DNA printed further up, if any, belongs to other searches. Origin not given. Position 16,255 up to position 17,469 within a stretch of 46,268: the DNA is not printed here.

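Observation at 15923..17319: Short DP1-like phosphoesterase paralog coupled to an acidic orphan protein, directly abutting orc1/cdc6 and the origin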

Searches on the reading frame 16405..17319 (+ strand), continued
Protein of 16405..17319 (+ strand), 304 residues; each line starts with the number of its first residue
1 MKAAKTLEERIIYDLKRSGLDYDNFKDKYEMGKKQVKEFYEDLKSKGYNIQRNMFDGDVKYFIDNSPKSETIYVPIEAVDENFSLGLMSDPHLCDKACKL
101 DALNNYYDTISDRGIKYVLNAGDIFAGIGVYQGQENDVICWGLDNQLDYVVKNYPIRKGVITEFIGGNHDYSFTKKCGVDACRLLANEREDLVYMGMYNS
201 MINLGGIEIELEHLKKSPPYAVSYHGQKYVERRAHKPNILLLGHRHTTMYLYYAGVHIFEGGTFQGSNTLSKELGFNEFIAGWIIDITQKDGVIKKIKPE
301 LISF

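Call 33: search_solved_structures(query=A1, max_evalue=1, show_alignments=2)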
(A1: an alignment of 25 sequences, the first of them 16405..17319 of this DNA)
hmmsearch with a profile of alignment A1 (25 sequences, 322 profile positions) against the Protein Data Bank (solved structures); distinct sequences matched with E-value up to 1: 15.
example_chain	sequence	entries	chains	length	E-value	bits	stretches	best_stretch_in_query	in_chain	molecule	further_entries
6knb_A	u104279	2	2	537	2.3e-14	56.6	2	237-294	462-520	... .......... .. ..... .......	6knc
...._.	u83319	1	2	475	2.9e-12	49.8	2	76-174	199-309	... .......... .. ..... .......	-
6hms_A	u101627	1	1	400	1.7e-10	44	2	240-285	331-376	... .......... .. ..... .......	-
6hmf_A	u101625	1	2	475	2.9e-10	43.2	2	76-174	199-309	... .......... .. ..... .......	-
6t8h_A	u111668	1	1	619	6e-10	42.1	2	240-285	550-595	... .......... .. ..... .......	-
8ppt_A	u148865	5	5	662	6.9e-10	41.9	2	240-285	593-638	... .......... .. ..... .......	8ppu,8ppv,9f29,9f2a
9ugr_A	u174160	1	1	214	0.014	17.9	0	13-73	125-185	Syn-F4-Link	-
2kkn_A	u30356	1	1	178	0.11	15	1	204-270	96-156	Uncharacterized protein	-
5jlu_A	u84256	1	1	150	0.31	13.5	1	8-83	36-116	Adhesin competence repressor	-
5jls_A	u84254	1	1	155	0.34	13.4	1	8-83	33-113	Adhesin competence repressor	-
5yi0_B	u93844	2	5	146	0.35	13.3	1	6-79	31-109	Zinc transport transcriptional regulator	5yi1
5yhy_A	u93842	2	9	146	0.39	13.2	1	6-79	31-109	Zinc transport transcriptional regulator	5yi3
5yhx_A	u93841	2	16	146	0.44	13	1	6-79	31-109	Zinc transport transcriptional regulator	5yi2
1uly_A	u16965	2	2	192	0.54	12.7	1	12-63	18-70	hypothetical protein PH1932 | hypothetical transcription regulator protein, PH1932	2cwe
5cwb_A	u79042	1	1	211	0.72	12.3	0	16-66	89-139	Designed helical repeat protein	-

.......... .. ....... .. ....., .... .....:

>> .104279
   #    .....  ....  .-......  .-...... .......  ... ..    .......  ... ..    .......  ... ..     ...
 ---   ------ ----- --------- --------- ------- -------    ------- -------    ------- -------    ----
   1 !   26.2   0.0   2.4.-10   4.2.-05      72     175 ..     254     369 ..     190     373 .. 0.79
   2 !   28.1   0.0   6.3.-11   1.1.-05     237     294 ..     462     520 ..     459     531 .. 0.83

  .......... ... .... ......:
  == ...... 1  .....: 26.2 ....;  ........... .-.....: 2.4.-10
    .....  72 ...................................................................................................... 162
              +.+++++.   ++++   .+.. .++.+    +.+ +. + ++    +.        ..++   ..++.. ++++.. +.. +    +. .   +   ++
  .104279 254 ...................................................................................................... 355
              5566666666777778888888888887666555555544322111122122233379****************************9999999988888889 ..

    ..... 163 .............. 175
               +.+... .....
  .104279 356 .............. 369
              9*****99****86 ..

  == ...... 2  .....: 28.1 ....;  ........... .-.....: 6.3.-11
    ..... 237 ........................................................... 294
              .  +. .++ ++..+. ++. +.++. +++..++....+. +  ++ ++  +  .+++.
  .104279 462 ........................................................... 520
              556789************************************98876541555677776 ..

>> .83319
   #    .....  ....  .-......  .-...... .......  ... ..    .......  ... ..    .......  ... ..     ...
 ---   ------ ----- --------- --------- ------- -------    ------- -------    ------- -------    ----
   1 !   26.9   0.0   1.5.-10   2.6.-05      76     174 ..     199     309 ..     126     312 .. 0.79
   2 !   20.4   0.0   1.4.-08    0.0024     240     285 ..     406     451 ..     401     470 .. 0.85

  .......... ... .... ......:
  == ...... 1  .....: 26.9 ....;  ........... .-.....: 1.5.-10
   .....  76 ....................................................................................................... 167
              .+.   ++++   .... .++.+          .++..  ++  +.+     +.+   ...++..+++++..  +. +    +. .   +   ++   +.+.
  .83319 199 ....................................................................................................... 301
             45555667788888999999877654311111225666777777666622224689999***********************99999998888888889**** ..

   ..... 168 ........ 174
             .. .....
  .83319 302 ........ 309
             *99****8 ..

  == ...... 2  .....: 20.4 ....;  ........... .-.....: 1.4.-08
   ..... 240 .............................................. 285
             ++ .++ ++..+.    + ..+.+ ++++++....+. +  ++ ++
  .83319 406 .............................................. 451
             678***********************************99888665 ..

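Call 35: find_related_loci(query=A2, collection=viral_contigs, flank=6000)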
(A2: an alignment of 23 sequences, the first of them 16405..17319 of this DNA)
Query A2 (304 aa) in viral_contigs; peptide patterns used: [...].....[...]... (x = any residue, [..] = any of these).
600 stretches matched a pattern (row limit reached: there are more); 565 encode a relative of the query (tblastn E <= 1e-3); the best 80 are kept; 80 distinct loci.
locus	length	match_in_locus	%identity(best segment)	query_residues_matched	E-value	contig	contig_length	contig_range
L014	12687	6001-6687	43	80-304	2e-55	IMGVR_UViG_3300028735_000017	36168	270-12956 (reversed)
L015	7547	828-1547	39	63-304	8e-55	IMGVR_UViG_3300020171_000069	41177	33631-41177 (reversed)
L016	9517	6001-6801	38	35-304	1e-52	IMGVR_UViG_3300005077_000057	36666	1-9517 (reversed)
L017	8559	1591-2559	34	2-304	4e-52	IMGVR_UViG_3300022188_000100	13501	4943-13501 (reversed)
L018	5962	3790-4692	34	2-304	1e-51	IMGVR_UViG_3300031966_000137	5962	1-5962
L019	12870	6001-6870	35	15-304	1e-50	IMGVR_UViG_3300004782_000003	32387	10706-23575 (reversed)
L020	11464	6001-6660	40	86-302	8e-50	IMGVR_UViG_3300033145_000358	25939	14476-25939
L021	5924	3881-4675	37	41-304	2e-49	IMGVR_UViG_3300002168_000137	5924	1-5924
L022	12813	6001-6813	35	34-304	5e-49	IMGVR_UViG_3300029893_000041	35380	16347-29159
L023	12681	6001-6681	35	83-304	3e-48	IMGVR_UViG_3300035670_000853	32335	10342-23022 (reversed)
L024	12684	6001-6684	39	81-304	9e-47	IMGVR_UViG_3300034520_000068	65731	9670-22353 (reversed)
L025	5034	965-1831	33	17-304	2e-45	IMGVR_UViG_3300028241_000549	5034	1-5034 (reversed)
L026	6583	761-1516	37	65-304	3e-45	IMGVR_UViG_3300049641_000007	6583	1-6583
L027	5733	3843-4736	34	9-304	4e-45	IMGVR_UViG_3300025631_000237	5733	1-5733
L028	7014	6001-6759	38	43-300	4e-45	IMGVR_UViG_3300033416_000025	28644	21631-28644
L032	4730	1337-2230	34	33-304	2e-44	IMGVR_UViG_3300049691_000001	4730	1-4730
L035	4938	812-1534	38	73-304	5e-44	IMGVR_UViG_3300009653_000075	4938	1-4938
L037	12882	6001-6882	31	11-304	1e-43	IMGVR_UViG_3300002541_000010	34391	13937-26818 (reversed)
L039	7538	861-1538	38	83-304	1e-43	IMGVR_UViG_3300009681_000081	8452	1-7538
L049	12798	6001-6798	37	39-304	5e-43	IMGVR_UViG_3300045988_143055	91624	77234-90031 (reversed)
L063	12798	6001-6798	36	39-304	3e-42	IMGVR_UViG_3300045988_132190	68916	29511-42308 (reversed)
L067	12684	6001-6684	40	81-304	5e-42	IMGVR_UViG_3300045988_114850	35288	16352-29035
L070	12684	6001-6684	40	81-304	4e-42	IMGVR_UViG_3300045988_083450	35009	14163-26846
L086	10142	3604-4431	32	28-304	3e-40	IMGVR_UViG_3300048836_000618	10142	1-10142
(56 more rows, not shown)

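Call 36: search_dna_similar(query=window:16405-17319:+, collection=phages, mode=protein, max_evalue=0.00001, max_rows=40)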
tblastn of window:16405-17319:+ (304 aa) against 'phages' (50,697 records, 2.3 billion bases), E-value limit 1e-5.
Records with a match: 1; places in all: 1; records where one place covers at least 80% of the query: 1.
Best place of each record, by identity: <60% 1.
By first word of the organism name: Halorubrum 1.
By host as written in the record: Halorubrum sp. BL36 1.
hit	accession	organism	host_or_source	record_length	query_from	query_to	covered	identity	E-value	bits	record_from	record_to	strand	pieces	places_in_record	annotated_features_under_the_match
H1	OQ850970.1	Halorubrum tailed virus BLv36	Halorubrum sp. BL36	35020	34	304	89%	34.2%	2e-34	138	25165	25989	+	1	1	hypothetical protein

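Call 37: predict_structure(alignment_id=A2)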
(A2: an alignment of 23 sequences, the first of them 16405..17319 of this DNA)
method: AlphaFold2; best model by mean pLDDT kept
length: 304 residues; sequences in the alignment: 23
mean_pLDDT: 88.6   pTM: 0.75
mean pLDDT of the five models: 88.6, 87.5, 86.1, 84.2, 82.6
residues with pLDDT >= 90: 182; 70-90: 97; 50-70: 20; < 50: 5
segments of 3 or more residues with pLDDT < 50: 66-68
pLDDT, mean of each block of 10 residues (from residue 1): 75 86 92 90 74 72 58 81 97 97 98 98 94 92 95 98 95 83 92 91 91 75 84 89 91 96 92 86 97 96 96
secondary structure, 60 per line:
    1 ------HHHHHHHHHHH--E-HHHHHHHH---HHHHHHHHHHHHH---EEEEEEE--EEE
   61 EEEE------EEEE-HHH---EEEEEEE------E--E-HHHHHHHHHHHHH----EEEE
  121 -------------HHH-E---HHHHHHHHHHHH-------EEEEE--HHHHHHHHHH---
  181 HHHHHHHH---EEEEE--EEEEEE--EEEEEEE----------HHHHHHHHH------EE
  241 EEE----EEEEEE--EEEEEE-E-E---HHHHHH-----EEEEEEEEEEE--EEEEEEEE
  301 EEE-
elements in order: H7-17 H22-29 H33-45 E49-55 E58-64 E71-74 E82-88 H100-112 E117-120 H142-153 E161-165 H168-177 H181-188 E192-196 E199-204 E207-213 H224-232 E239-243 E248-253 E256-261 H269-274 E280-290 E293-303

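Call 39: get_annotated_region(hit=H1, flank=8000)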
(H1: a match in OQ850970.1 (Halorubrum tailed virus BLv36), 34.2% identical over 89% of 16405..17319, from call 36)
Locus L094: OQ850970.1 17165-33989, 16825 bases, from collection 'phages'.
description: Halorubrum tailed virus BLv36, complete genome.
organism: Halorubrum tailed virus BLv36 (NCBI taxid 3056369)
taxonomy: Viruses; Duplodnaviria; Heunggongvirae; Uroviricota; Caudoviricetes
host: Halorubrum sp. BL36; source: -; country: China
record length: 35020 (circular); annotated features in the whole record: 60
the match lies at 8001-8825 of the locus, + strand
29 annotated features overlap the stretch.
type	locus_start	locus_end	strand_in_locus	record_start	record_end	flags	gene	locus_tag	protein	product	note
CDS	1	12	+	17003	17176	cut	-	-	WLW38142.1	hypothetical protein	ORF31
CDS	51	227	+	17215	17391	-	-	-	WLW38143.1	hypothetical protein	ORF32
CDS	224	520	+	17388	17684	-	-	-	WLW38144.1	hypothetical protein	ORF33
CDS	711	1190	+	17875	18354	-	-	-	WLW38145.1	hypothetical protein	ORF34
CDS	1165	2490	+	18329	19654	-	-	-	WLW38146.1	hypothetical protein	ORF35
CDS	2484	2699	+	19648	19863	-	-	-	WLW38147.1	hypothetical protein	ORF36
CDS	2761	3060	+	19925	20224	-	-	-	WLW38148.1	hypothetical protein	ORF37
CDS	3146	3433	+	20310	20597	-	-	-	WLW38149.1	hypothetical protein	ORF38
CDS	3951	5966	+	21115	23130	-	-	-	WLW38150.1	hypothetical protein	ORF39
CDS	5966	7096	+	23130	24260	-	-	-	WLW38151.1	hypothetical protein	ORF40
CDS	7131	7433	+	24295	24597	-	-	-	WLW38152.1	hypothetical protein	ORF41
CDS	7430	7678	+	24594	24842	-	-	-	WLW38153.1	hypothetical protein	ORF42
CDS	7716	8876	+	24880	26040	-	-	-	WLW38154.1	hypothetical protein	ORF43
CDS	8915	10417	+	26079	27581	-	-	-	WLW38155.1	hypothetical protein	ORF44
CDS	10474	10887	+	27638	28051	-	-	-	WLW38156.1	hypothetical protein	ORF45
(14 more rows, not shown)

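Call 40: fold_search(model_id=the predicted structure, library=pdb)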
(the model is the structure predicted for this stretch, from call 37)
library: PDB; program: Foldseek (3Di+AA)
matches with E <= 10: 1164; with E <= 0.001: 179
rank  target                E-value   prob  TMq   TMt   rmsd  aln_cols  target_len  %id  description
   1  8ppt_A                1.4e-13  1.00  0.57  0.40   9.9       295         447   15  Pyrococcus abyssi DNA polymerase D (PolD) in its editing mode bound to a primer/template substrate containing a mismat (released 2023-12-20)
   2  6t8h_A                2.3e-12  1.00  0.56  0.42   9.9       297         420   18  Cryo-EM structure of the DNA-bound PolD-PCNA processive complex from P. abyssi (released 2020-03-04)
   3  9f29_A                4.0e-12  1.00  0.58  0.41  12.1       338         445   14  Pyrococcus abyssi PolD in complex with Rpa2 winged-helix domain class 1 (composite map) (released 2024-12-04)
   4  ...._B                4.5e-12  1.00  0.53  0.39   9.6       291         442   17  D-family DNA polymerase - DP1 subunit (3'-5' proof-reading exonuclease) (released 2016-08-31)
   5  9f2a_A                4.8e-12  1.00  0.57  0.40  10.1       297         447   15  Pyrococcus abyssi PolD in complex with Rpa2 winged-helix domain class 2 (composite map) (released 2024-12-04)
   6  6hms_A                5.8e-12  1.00  0.55  0.43  10.0       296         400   18  Cryo-EM map of DNA polymerase D from Pyrococcus abyssi in complex with DNA (released 2019-01-30)
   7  6hmf_A                9.4e-12  1.00  0.56  0.40   8.8       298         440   15  D-family DNA polymerase - DP1 subunit (3'-5' proof-reading exonuclease) H451 proof-reading deficient variant (released 2019-01-30)
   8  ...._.                1.0e-11  1.00  0.56  0.40   8.8       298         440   16  D-family DNA polymerase - DP1 subunit (3'-5' proof-reading exonuclease) (released 2016-08-31)
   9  6hmf_B                1.1e-11  1.00  0.52  0.37  10.4       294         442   17  D-family DNA polymerase - DP1 subunit (3'-5' proof-reading exonuclease) H451 proof-reading deficient variant (released 2019-01-30)
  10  6knb_A                7.4e-10  1.00  0.58  0.41   6.4       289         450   17  PolD-PCNA-DNA (form A) (released 2020-08-05)
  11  5xck_A                7.4e-09  1.00  0.34  0.52   9.9       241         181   17  Crystal structure of Vps29 double mutant (D62A/H86A) from Entamoeba histolytica (released 2017-10-18)
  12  4fbw_A                8.8e-09  1.00  0.44  0.36   7.4       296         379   16  Crystal structure of an unfused Mre11-Nbs1 complex with two manganese ions per active site (released 2012-06-20)
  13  4fbk_B                1.0e-08  1.00  0.44  0.34   8.6       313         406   15  Crystal structure of a covalently fused Nbs1-Mre11 complex with one manganese ion per active site (released 2012-06-20)
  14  4fcx_B                1.9e-08  1.00  0.43  0.37   8.3       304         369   16  S.pombe Mre11 apoenzym (released 2012-06-20)
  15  4fbq_A                3.0e-08  1.00  0.45  0.34   9.6       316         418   14  Crystal structure of a covalently fused Nbs1-Mre11 complex with two manganese ions per active site (released 2012-06-20)
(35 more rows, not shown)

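Call 41: search_dna_similar(query=P0010, collection=phages, mode=protein, max_evalue=0.00001, max_rows=40)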
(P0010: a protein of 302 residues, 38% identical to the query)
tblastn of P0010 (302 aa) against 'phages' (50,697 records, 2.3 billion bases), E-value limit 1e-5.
Records with a match: 1; places in all: 1; records where one place covers at least 80% of the query: 0.
Best place of each record, by identity: <60% 1.
By first word of the organism name: Halorubrum 1.
By host as written in the record: Halorubrum sp. BL36 1.
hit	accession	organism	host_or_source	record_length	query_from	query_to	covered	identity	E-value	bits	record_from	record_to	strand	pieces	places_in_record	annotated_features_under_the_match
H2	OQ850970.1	Halorubrum tailed virus BLv36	Halorubrum sp. BL36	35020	61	293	77%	33.3%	4e-34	137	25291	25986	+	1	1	hypothetical protein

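Call 53: find_related_loci(query=window:16405-17319:+, collection=genome_contigs, flank=8000)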
Query window:16405-17319:+ (304 aa) in genome_contigs; peptide patterns used: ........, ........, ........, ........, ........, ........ (x = any residue, [..] = any of these).
23 stretches matched a pattern, but none encodes a relative of the query by tblastn (E <= 1e-3).

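Call 55: find_related_loci(query=A3, collection=genome_contigs, flank=8000)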
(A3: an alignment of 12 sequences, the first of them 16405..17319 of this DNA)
Query A3 (304 aa) in genome_contigs; peptide patterns used: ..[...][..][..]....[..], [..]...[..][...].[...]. (x = any residue, [..] = any of these).
160 stretches matched a pattern; 21 encode a relative of the query (tblastn E <= 1e-3); 21 distinct loci.
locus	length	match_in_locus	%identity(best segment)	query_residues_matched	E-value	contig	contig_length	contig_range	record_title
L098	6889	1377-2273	44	4-302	1e-76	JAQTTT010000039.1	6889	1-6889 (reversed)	MAG: Candidatus Nanoarchaeia archaeon isolate STB_47 NODE_32044_length_6889_cov_8.715912_Sandtown_B, whole genome shotgu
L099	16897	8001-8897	35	5-304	4e-51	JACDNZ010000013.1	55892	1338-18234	MAG: Thermosipho sp. (in: Bacteria) isolate GB_MAG8_064 c_000000000444, whole genome shotgun sequence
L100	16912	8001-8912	35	1-304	4e-51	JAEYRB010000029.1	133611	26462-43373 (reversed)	MAG: Bacillota bacterium isolate OH_CBB_44 k127_66271, whole genome shotgun sequence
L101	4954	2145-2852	36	74-304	3e-47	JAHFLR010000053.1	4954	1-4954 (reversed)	MAG: bacterium isolate nzgw438 NODE_60339_length_4955_cov_2.240174, whole genome shotgun sequence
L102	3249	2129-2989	33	19-304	1e-46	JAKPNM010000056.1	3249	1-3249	MAG: Bacillota bacterium isolate JPAS_metabat.97 k141_587523, whole genome shotgun sequence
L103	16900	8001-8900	32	15-304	1e-45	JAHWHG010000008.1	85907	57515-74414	MAG: Candidatus Woesearchaeota archaeon isolate FT2_348 k127_36810253, whole genome shotgun sequence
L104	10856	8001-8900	32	15-304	2e-45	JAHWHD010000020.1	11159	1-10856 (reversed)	MAG: Candidatus Woesearchaeota archaeon isolate FT1_799 k127_5530374, whole genome shotgun sequence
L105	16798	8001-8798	37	39-304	1e-43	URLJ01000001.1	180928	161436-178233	uncultured Mollicutes bacterium isolate UMGS1109 genome assembly, contig: NODE_44_length_180928_cov_6.916766, whole geno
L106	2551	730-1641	32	2-304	4e-43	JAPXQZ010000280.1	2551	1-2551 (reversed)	MAG: Clostridia bacterium isolate binned_ad_9.104 NODE_81255_length_2551_cov_2.387376, whole genome shotgun sequence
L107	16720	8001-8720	32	74-304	9e-36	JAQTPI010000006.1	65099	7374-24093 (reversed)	MAG: Patescibacteria group bacterium isolate STB_112 NODE_887_length_65099_cov_5.815828_Sandtown_B, whole genome shotgun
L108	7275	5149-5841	31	81-304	1e-31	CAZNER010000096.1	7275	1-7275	MAG TPA_asm: uncultured Candidatus Saccharibacteria bacterium isolate binchicken_co334_336 genome assembly, contig: NODE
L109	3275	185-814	31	16-224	7e-28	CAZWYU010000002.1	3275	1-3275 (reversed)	MAG TPA_asm: uncultured Candidatus Saccharibacteria bacterium isolate SRP067234_co1_81 genome assembly, contig: k99_1800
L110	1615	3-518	36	135-304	2e-27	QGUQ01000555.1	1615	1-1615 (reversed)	MAG: Bacillota bacterium isolate ZC4RG37 NODE_101243_length_1615_cov_9.151210, whole genome shotgun sequence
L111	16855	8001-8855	29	58-304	2e-25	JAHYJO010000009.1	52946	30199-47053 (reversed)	MAG: Nanobdellati archaeon isolate KA24 NODE_382_length_52946_cov_28.716011, whole genome shotgun sequence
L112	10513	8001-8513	24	77-248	7e-13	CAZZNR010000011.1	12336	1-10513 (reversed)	MAG TPA_asm: uncultured Muribaculaceae bacterium isolate binchicken_co45_155 genome assembly, contig: NODE_9315_length_1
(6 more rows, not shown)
